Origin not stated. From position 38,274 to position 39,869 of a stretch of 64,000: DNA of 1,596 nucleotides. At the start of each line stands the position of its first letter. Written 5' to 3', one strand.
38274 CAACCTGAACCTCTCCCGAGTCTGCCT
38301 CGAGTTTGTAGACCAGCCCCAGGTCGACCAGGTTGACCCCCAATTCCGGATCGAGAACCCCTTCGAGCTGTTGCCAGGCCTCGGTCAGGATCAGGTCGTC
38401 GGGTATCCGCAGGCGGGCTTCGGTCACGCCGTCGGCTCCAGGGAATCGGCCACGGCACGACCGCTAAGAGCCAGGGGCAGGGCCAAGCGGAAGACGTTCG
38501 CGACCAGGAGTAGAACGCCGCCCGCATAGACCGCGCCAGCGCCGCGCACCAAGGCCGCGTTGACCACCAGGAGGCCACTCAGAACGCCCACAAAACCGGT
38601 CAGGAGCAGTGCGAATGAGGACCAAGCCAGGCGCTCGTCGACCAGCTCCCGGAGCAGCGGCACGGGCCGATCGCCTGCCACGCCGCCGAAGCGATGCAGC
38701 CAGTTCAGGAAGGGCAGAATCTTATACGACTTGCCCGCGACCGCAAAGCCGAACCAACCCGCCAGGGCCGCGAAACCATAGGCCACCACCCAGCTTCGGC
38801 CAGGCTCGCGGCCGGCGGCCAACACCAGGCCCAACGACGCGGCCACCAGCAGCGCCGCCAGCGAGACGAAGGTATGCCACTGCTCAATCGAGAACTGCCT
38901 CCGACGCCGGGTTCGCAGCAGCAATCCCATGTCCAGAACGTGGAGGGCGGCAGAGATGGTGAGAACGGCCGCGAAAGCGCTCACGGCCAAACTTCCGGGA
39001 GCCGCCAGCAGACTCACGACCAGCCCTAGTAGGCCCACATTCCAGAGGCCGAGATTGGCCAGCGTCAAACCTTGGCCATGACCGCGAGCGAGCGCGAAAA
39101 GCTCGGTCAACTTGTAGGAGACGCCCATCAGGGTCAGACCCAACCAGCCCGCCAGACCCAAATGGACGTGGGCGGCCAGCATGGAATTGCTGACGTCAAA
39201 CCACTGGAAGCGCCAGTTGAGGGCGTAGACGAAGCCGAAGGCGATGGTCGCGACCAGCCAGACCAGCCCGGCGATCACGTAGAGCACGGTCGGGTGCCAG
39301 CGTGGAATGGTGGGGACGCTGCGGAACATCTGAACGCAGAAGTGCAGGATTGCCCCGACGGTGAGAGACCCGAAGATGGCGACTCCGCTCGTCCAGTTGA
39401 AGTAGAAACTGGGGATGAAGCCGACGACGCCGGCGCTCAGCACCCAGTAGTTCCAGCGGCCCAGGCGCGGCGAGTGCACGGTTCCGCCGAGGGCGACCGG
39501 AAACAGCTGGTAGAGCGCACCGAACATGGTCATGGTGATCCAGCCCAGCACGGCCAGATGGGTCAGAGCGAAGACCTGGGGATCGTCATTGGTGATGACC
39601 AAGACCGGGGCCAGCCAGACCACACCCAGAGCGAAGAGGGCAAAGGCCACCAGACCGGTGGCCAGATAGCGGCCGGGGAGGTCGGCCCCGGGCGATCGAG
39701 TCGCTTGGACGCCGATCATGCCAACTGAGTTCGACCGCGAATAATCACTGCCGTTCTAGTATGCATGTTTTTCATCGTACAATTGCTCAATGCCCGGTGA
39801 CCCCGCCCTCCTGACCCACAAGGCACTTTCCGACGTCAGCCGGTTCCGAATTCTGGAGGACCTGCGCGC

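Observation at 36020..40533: Uncharacterised six-gene redox/metal-centre operon (HCO-like membrane protein, DUF59, 2x DUF2249, cupin-hemerythrin, 7Fe ferredoxin, OsmC) with a divergent ArsR-like regulator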

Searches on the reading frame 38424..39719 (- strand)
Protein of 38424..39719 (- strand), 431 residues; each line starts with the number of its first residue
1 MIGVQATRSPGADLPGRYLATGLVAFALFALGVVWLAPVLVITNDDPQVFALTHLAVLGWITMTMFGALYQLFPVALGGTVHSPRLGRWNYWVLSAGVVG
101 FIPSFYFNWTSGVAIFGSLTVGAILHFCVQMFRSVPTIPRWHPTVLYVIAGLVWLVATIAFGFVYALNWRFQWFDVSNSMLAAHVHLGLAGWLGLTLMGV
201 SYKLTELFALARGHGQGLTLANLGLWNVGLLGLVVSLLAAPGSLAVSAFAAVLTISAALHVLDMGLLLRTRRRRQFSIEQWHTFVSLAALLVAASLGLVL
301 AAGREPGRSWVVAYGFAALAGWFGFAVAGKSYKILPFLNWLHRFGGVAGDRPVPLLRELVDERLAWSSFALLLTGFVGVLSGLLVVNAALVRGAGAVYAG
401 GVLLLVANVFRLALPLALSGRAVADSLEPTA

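Call 3: search_protein_families(library=pfam, proteins=[window:38424-39719:-], max_evalue=0.01)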
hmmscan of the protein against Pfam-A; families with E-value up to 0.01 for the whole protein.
window:38424-39719:- (431 aa): 1 family
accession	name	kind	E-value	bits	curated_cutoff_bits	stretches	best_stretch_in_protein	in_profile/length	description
PF00115.25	COX1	-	1.3e-09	37.9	34.8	1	36-110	330-403/436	Cytochrome C and Quinol oxidase polypeptide I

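Call 4: search_protein_families(library=ncbifam, proteins=[window:38424-39719:-], max_evalue=0.01)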
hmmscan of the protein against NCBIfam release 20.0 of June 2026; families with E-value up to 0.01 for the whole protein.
window:38424-39719:- (431 aa): 0 families

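Call 8: find_homologous_proteins(query=window:38424-39719:-)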
Query window:38424-39719:- (431 aa): 219 proteins with E <= 0.001 among 8000 candidates; the best 120 are listed.
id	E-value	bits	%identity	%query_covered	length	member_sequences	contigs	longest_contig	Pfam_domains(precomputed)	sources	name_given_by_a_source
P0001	9.8e-271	916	99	100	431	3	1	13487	PF00115.26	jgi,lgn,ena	-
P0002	3.5e-207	707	76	100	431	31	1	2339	PF00115.26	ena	-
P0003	5.2e-203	693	76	97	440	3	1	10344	PF00115.26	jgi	jgi:hypothetical protein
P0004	1.2e-201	688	74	100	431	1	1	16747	PF00115.26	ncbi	ncbi:MAG: hypothetical protein ACREOM_15010 [Candidatus Dormibacteraceae bacterium]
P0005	4.5e-200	683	75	97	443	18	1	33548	PF00115.26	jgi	-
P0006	5.1e-200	683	74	100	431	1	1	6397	PF00115.26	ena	-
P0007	1.6e-199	681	75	95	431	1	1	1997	PF00115.26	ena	-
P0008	9.0e-199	679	73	100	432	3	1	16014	PF00115.26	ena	-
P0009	2.6e-198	677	73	99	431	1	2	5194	PF00115.26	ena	-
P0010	6.0e-198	676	72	100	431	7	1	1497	PF00115.26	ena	-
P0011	2.1e-197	674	73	100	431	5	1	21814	PF00115.26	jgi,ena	-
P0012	4.7e-197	673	73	100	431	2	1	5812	PF00115.26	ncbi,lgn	ncbi:MAG: hypothetical protein ACREOY_13435 [Candidatus Dormibacteraceae bacterium]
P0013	5.1e-197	673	74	98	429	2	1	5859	PF00115.26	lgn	-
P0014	3.0e-196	671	74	97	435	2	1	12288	PF00115.26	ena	-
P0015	6.1e-196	670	73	100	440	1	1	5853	PF00115.26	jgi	-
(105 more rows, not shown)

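Call 14: find_encoding_contigs(protein=window:38424-39719:-, flank=10000, max_places=4)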
Protein window:38424-39719:- (431 aa): 6 contigs read that carry it; 4 places shown.
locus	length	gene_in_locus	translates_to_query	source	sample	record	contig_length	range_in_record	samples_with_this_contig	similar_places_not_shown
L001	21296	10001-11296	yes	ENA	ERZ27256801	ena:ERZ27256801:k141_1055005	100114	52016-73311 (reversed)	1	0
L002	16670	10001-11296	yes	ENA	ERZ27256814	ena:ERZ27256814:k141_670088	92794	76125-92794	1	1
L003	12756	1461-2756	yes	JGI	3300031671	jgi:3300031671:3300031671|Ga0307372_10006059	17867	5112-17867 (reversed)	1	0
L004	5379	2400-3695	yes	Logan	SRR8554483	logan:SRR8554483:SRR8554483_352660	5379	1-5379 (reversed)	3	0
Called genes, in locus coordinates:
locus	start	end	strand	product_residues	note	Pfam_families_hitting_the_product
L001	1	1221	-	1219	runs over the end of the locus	PF14710:Nitr_red_alph_N, PF00384:Molybdopterin, PF28599:NarG_dom_V, PF01568:Molydop_binding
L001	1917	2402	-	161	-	PF02627:CMD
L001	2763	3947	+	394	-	PF03595:SLAC1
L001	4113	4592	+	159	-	-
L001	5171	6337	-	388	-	PF01321:Creatinase_N, PF00557:Peptidase_M24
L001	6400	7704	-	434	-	PF00557:Peptidase_M24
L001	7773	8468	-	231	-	PF03446:NAD_binding_2, PF14833:NAD_binding_11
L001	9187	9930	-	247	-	PF12840:HTH_20, PF13412:HTH_24 (weak)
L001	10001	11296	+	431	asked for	PF00115:COX1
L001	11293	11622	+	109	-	PF01883:FeS_assembly_P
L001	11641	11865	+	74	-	PF10006:DUF2249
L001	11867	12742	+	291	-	PF02311:AraC_binding (weak), PF07883:Cupin_2 (weak), PF01814:Hemerythrin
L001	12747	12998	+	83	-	PF13237:Fer4_10 (weak), PF14697:Fer4_21 (weak), PF12838:Fer4_7, PF13187:Fer4_9 (weak), PF13484:Fer4_16 (faint), PF12797:Fer4_2 (weak), PF00037:Fer4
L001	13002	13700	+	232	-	PF02566:OsmC, PF10006:DUF2249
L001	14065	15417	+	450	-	PF03972:MmgE_PrpD_N, PF19305:MmgE_PrpD_C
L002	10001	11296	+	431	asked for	PF00115:COX1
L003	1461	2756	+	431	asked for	PF00115:COX1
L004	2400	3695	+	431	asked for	PF00115:COX1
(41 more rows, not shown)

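Call 18: find_related_loci(query=A1, collection=genome_contigs, flank=8000)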
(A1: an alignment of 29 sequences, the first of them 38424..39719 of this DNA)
Query A1 (431 aa) in genome_contigs; peptide patterns used: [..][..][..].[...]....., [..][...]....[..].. (x = any residue, [..] = any of these).
299 stretches matched a pattern; 231 encode a relative of the query (tblastn E <= 1e-3); the best 80 are kept; 79 distinct loci.
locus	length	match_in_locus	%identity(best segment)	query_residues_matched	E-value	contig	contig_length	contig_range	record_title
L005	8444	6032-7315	71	4-431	4e-176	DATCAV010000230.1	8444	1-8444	MAG TPA_asm: Candidatus Dormiibacterota bacterium isolate SMAG_U7655 k141_88982, whole genome shotgun sequence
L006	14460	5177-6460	74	4-431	2e-175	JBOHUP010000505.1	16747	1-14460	MAG: Candidatus Dormibacteraceae bacterium isolate TC-S_metawrap_bin.128 k127_3265509, whole genome shotgun sequence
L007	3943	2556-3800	72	4-418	0e+0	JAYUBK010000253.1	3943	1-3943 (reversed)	MAG: Chloroflexota bacterium isolate GFS_6738 GFS_6738_252, whole genome shotgun sequence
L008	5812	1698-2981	73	4-431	9e-170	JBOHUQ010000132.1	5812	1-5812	MAG: Candidatus Dormibacteraceae bacterium isolate H1-S_metabat2.bin.25 k127_111565, whole genome shotgun sequence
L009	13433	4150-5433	70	4-431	2e-166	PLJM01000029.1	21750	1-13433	MAG: Candidatus Dormiibacterota bacterium isolate palsa_842 73.20110800_P1M.6_contig_434, whole genome shotgun sequence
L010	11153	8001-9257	69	4-422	2e-160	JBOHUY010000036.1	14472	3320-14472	MAG: Candidatus Dormibacterales bacterium isolate TC-S_metawrap_bin.245 k127_273827, whole genome shotgun sequence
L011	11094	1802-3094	69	1-431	6e-160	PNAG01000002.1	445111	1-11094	MAG: Candidatus Dormiibacterota bacterium isolate palsa_840 73.20110800_P1D.25_contig_990, whole genome shotgun sequence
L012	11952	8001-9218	61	4-409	5e-146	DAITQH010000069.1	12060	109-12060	MAG TPA_asm: Candidatus Dormiibacterota bacterium isolate CTOTU41482 NODE_5211_length_12060_cov_10.919783, whole genome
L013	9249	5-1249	60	17-431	2e-139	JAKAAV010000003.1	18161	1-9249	MAG: Chloroflexi bacterium isolate WH2.bin114 NODE_5291_length_18161_cov_1.161251, whole genome shotgun sequence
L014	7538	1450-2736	50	1-429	2e-136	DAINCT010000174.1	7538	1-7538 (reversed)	MAG TPA_asm: Chloroflexota bacterium isolate CTOTU41323 NODE_8649_length_7538_cov_3.931712, whole genome shotgun sequenc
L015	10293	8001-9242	57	2-415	1e-135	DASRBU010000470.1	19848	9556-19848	MAG TPA_asm: Candidatus Dormiibacterota bacterium isolate SMAG_U9935 k141_436958, whole genome shotgun sequence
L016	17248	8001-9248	57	3-417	2e-131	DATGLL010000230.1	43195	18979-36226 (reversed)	MAG TPA_asm: Candidatus Dormiibacterota bacterium isolate SMAG_U9885 k141_315141, whole genome shotgun sequence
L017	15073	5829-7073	57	2-415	6e-129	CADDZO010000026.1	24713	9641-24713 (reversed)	unidentified bacterium isolate 18 genome assembly, contig: NODE_1204_length_24713_cov_50.588994, whole genome shotgun se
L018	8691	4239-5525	50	1-429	9e-128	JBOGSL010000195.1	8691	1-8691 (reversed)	MAG: Chloroflexota bacterium isolate TC-S_metabat2.bin.207_sub k127_658975, whole genome shotgun sequence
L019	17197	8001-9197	60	6-404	8e-128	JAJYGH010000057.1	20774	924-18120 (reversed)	MAG: Chloroflexi bacterium isolate DBS1-3.bin120 NODE_4527_length_20774_cov_18.0936, whole genome shotgun sequence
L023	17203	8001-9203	57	4-404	1e-123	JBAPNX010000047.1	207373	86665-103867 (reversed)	MAG: Candidatus Dormiibacterota bacterium isolate MFD01221_ilm_asm_bin25 k127_249355, whole genome shotgun sequence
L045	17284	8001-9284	34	14-426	7e-50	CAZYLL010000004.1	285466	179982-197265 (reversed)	MAG TPA_asm: uncultured Anaerolineaceae bacterium isolate binchicken_co274_94 genome assembly, contig: NODE_40_length_28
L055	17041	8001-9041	33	39-389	7e-37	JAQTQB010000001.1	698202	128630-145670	MAG: Verrucomicrobiales bacterium isolate STB_13 NODE_16_length_698202_cov_10.462339_Sandtown_B, whole genome shotgun se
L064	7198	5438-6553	27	46-412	1e-32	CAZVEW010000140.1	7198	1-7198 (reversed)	MAG TPA_asm: uncultured Vicingus sp. isolate SRP216583_co2_225 genome assembly, contig: NODE_8983_length_7198_cov_11.972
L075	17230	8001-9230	32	2-413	2e-30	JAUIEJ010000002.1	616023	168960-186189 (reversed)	MAG: Gemmatimonadota bacterium isolate 8_bin.26 NODE_18_length_616023_cov_2.438235, whole genome shotgun sequence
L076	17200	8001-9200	30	1-407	1e-30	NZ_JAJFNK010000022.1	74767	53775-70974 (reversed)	Alicyclobacillus tolerans strain BL-1 NODE_22_length_74767_cov_80.794390, whole genome shotgun sequence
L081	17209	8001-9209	27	3-410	3e-30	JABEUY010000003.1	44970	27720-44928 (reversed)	MAG: Bacilli bacterium isolate MAG 16 k99_56237, whole genome shotgun sequence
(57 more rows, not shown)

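Call 24: search_protein_representatives(protein=window:38424-39719:-)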
Query: 431 residues. Proteins with E-value up to 0.001 (for the whole library): 1769; up to 1e-10: 798; up to 1e-30: 105. The best 150 are listed.
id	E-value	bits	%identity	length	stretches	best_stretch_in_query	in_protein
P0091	2.1e-135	468.4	53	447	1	2-411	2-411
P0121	2.3e-68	247.4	42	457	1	4-396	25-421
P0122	5.7e-67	242.9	40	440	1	6-409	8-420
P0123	9.8e-54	199.3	36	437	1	10-405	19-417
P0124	1.4e-52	195.4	31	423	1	3-409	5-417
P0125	2.2e-52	194.8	36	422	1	8-383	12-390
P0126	5.7e-52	193.4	38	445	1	22-409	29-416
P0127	2.6e-51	191.3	33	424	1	7-410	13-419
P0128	4.8e-50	187.1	35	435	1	10-414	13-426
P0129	2.9e-49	184.5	35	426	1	6-401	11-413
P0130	3.0e-49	184.5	67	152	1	288-428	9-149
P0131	4.5e-49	183.9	36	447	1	7-413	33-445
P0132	2.9e-47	177.9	35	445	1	3-419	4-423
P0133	1.6e-45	172.2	44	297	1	148-422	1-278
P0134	3.1e-45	171.3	35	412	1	24-424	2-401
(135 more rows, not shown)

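Call 25: predict_structure(alignment_id=A1)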
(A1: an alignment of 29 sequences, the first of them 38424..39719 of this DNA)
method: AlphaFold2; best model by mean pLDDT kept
length: 431 residues; sequences in the alignment: 29
mean_pLDDT: 85.7   pTM: 0.87
mean pLDDT of the five models: 85.7, 84.4, 83.4, 80.7, 77.5
residues with pLDDT >= 90: 253; 70-90: 115; 50-70: 42; < 50: 21
segments of 3 or more residues with pLDDT < 50: 1-7, 420-431
pLDDT, mean of each block of 10 residues (from residue 1): 42 80 96 97 90 96 91 77 82 95 91 93 94 88 89 96 89 90 94 92 72 71 96 97 94 96 81 76 95 96 87 97 94 79 60 62 93 99 97 98 92 61 36 28
secondary structure, 60 per line:
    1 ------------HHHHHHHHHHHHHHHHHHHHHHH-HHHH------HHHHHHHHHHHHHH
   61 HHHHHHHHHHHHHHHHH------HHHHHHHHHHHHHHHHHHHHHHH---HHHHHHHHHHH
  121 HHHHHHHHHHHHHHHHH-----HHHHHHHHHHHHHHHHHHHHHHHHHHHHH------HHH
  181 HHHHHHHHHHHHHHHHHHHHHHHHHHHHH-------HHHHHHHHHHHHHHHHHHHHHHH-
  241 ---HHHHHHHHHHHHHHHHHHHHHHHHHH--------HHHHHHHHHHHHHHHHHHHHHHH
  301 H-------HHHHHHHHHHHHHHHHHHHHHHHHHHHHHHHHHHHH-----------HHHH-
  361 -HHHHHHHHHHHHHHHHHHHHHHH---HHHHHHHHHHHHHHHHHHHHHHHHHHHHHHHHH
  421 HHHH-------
elements in order: H13-35 H37-40 H47-77 H84-106 H110-137 H143-171 H178-209 H217-239 H244-269 H278-301 H309-344 H356-359 H362-384 H388-424

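Call 27: search_solved_structures(query=A1, max_evalue=1, show_alignments=2)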
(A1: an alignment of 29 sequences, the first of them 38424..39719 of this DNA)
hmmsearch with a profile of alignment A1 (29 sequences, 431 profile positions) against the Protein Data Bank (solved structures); distinct sequences matched with E-value up to 1: 0.

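Call 28: fold_search(model_id=the predicted structure, library=pdb)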
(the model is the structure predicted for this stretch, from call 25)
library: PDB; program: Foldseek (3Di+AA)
matches with E <= 10: 282; with E <= 0.001: 31
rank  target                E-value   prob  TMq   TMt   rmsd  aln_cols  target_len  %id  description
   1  3mk7_A                3.9e-07  1.00  0.75  0.70   5.3       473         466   12  The structure of CBB3 cytochrome oxidase (released 2010-08-04)
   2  3mk7_D                4.4e-07  1.00  0.74  0.69   5.6       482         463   13  The structure of CBB3 cytochrome oxidase (released 2010-08-04)
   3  3mk7_G                8.1e-07  1.00  0.74  0.69   5.4       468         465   13  The structure of CBB3 cytochrome oxidase (released 2010-08-04)
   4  9g6b_A                1.4e-06  1.00  0.72  0.67   5.3       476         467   13  cbb3-2 NOH complex (released 2026-01-28)
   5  7n9z_F                1.5e-06  1.00  0.69  0.47   6.3       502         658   13  E. coli cytochrome bo3 in MSP nanodisc (released 2021-09-01)
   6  3o0r_B                2.7e-06  1.00  0.75  0.72   4.1       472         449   16  Crystal structure of nitric oxide reductase from Pseudomonas aeruginosa in complex with antibody fragment (released 2010-12-29)
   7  4xyd_A                2.7e-06  1.00  0.73  0.71   4.6       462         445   16  Nitric oxide reductase from Roseobacter denitrificans (RdNOR) (released 2016-05-25)
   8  8ugh_4A               3.6e-06  1.00  0.68  0.58   7.6       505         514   12  In-situ structure of typeA supercomplex with lipids in respiratory chain (composite) (released 2024-06-19)
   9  8smr_E                3.7e-06  1.00  0.74  0.69   5.7       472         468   14  cytochrome bc1-cbb3 supercomplex from Pseudomonas aeruginosa (released 2023-10-11)
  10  7o37_a                5.3e-06  1.00  0.67  0.58   6.9       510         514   12  Murine supercomplex CIII2CIV in the assembled locked conformation (released 2021-10-13)
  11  6kob_A                7.1e-06  1.00  0.71  0.52   6.0       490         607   12  X-ray Structure of the proton-pumping cytochrome aa3-600 menaquinol oxidase from Bacillus subtilis (released 2020-01-15)
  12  6wti_A                7.7e-06  1.00  0.68  0.47   6.4       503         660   14  The Cryo-EM structure of the ubiquinol oxidase from Escherichia coli (released 2021-01-20)
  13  9g83_t                1.1e-05  1.00  0.70  0.65   5.6       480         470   12  Respiratory supercomplex CI1-CIII2-CIV2-(cbb3)1 from alphaproteobacterium (released 2026-02-04)
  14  7jro_a                1.1e-05  1.00  0.73  0.61   6.9       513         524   12  Plant Mitochondrial complex IV from Vigna radiata (released 2021-01-20)
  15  8d4t_N                1.6e-05  1.00  0.66  0.57   6.9       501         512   12  Mammalian CIV with GDN bound (released 2022-07-06)
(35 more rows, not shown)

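Call 31: search_protein_families(library=pfam, alignment_id=A2, max_evalue=0.00001)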
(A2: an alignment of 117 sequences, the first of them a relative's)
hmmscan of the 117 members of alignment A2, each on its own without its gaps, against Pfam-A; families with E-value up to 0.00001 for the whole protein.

A. member 1, L065:3841-4683:- (280 aa): 0 families

B. families by the number of members that match (of 117 scanned): 69 families (the first 25 are shown)
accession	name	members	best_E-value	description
PF13473.12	Cupredoxin_1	12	1.3e-15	Cupredoxin-like domain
PF00384.28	Molybdopterin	8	3.6e-30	Molybdopterin oxidoreductase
PF00027.35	cNMP_binding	8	2.8e-27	Cyclic nucleotide-binding domain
PF13545.12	HTH_Crp_2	8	4.2e-18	Crp-like helix-turn-helix domain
PF18764.7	nos_propeller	7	3.2e-31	Nitrous oxide reductase propeller repeat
PF00127.26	Copper-bind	5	7e-08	Copper binding proteins, plastocyanin/azurin family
PF04879.21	Molybdop_Fe4S4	5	1.1e-06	Molybdopterin oxidoreductase Fe4S4 domain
PF00702.32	Hydrolase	3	1.6e-20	haloacid dehalogenase-like hydrolase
PF00072.30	Response_reg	2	2.4e-27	Response regulator receiver domain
PF13419.12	HAD_2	2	5.7e-19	Haloacid dehalogenase-like hydrolase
PF08281.18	Sigma70_r4_2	2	1.1e-15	Sigma-70, region 4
PF13242.12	Hydrolase_like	2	4.3e-07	HAD-hyrolase-like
PF02515.22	CoA_transf_3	1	1.6e-179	CoA-transferase family III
PF07287.17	AtuA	1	1.5e-172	Acyclic terpene utilisation family protein AtuA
PF10282.15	Lactonase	1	8.7e-107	Lactonase, 7-bladed beta-propeller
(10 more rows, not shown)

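Call 47: search_protein_families(library=pfam, proteins=[L076:3233-4171:+, L076:4385-4759:+, L076:4803-5291:+, L076:5469-6080:+, L076:6138-7292:-, L076:9631-10047:-, L076:10149-11372:+, L076:11478-12371:-, L076:12498-13571:+, L076:13737-14483:-], max_evalue=0.0001)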
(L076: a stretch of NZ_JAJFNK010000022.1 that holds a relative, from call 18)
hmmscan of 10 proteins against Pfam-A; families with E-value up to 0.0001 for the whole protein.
L076:3233-4171:+ (312 aa): 2 families
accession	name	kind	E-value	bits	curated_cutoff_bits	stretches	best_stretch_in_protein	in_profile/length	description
PF00288.32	GHMP_kinases_N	-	1.2e-14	54.7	22.3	1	61-149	1-87/87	GHMP kinases N terminal domain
PF08544.19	GHMP_kinases_C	-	2.6e-10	41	21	1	229-286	24-81/85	GHMP kinases C terminal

L076:4385-4759:+ (124 aa): 1 family
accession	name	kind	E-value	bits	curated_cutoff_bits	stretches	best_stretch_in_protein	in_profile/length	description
PF01751.28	Toprim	-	5.8e-08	33.2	23.1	1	12-81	2-86/96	Toprim domain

L076:4803-5291:+ (162 aa): 0 families

L076:5469-6080:+ (203 aa): 0 families

L076:6138-7292:- (384 aa): 0 families

L076:9631-10047:- (138 aa): 3 families
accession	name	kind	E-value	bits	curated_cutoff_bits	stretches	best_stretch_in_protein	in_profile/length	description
PF22752.1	DUF488-N3i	-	1e-40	139.7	27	1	10-129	2-118/131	Inactive DUF488-N3 subclade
PF04343.18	DUF488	-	1.6e-32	113.1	22.2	1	12-122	2-121/121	Domain of unknown function DUF488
PF22751.1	DUF488-N3a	-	2.4e-24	86.3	27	1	10-123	1-115/118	Active DUF488-N3 subclade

L076:10149-11372:+ (407 aa): 1 family
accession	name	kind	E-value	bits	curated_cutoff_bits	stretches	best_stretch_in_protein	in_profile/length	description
PF01988.24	VIT1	-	1.6e-63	214.8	28.1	1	191-399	2-213/214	VIT family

L076:11478-12371:- (297 aa): 3 families
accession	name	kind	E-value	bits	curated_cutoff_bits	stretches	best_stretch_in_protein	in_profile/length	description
PF03466.25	LysR_substrate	-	8.2e-51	172.8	28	1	88-292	4-208/209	LysR substrate binding domain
PF00126.33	HTH_1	-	2.2e-23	82.4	26.6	1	3-61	2-60/60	Bacterial regulatory helix-turn-helix protein, lysR family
PF12727.12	PBP_like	-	5.7e-05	22.8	27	1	139-243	46-153/193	PBP superfamily domain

L076:12498-13571:+ (357 aa): 1 family
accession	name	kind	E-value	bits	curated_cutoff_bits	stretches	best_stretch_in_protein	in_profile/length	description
PF03601.19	Cons_hypoth698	-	1.3e-78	264.5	24.5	1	43-340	2-303/304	Conserved hypothetical protein 698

L076:13737-14483:- (248 aa): 1 family
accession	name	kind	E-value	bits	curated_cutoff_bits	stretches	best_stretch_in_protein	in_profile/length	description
PF00557.29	Peptidase_M24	-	7.5e-50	170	23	1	11-239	1-208/208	Metallopeptidase family M24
